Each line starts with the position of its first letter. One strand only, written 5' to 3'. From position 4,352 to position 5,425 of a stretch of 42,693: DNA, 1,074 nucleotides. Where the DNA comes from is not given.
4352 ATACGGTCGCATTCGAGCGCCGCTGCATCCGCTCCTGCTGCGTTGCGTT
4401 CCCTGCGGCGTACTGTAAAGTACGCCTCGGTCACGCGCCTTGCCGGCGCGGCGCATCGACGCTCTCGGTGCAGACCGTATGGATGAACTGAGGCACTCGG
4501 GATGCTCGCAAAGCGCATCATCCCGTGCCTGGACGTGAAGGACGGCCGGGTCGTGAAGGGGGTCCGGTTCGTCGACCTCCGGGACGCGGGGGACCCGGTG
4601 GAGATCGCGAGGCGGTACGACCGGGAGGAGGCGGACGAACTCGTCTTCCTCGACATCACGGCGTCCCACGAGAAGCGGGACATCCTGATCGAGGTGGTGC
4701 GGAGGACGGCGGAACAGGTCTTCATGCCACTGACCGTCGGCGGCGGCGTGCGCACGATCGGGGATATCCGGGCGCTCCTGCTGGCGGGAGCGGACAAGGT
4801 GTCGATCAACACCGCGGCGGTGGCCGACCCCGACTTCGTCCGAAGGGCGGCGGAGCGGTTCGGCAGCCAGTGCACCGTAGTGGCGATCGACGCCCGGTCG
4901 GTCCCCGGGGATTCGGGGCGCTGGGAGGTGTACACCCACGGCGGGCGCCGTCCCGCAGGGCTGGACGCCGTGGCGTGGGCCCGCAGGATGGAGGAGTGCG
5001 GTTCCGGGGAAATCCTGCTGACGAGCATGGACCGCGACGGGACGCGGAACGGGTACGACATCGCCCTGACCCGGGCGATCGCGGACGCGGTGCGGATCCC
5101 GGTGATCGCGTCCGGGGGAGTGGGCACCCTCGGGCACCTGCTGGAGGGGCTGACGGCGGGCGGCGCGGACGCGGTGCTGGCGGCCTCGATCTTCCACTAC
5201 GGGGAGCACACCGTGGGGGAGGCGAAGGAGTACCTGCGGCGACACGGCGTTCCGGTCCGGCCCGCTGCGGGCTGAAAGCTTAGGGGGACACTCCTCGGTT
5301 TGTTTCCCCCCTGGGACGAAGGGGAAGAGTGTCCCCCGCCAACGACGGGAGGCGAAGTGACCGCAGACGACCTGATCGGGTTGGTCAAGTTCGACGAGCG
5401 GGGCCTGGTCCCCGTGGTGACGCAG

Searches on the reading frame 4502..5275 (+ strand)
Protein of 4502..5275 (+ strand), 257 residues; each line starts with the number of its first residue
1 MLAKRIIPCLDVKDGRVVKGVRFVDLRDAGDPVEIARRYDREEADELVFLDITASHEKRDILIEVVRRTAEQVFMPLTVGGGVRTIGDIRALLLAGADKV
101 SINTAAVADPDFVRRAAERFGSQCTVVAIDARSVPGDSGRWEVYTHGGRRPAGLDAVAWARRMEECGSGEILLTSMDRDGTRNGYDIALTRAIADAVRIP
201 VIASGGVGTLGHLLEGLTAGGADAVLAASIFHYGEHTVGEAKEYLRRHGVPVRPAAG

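Call 12: find_encoding_contigs(protein=window:4502-5275:+, flank=10000, max_places=10)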
Protein window:4502-5275:+ (257 aa): no gene with exactly this product is on record in the collection.

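Call 73: search_protein_families(library=pfam, proteins=[window:4502-5272:+])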
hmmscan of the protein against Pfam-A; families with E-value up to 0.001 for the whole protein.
window:4502-5272:+ (257 aa): 7 families
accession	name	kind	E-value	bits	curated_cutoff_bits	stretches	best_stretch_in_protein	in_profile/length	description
PF00977.27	His_biosynth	-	8.2e-87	290.8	23.6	1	5-236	1-227/228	Histidine biosynthesis protein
PF03060.21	NMO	-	1.9e-06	27.9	28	0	159-231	148-225/331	Nitronate monooxygenase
PF01180.27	DHO_dh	-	1e-05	25.3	27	0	59-115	223-282/291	Dihydroorotate dehydrogenase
PF00478.31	IMPDH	-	1.8e-05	24.3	25.6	0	187-240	196-248/345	IMP dehydrogenase / GMP reductase domain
PF05690.20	ThiG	-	2e-05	24.5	23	0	157-231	134-207/247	Thiazole biosynthesis protein ThiG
PF01207.24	Dus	-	0.0003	20.4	20.4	0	155-228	139-214/311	Dihydrouridine synthase (Dus)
PF02581.23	TMP-TENI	-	0.0005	19.9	27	0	167-209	120-160/180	Thiamine monophosphate synthase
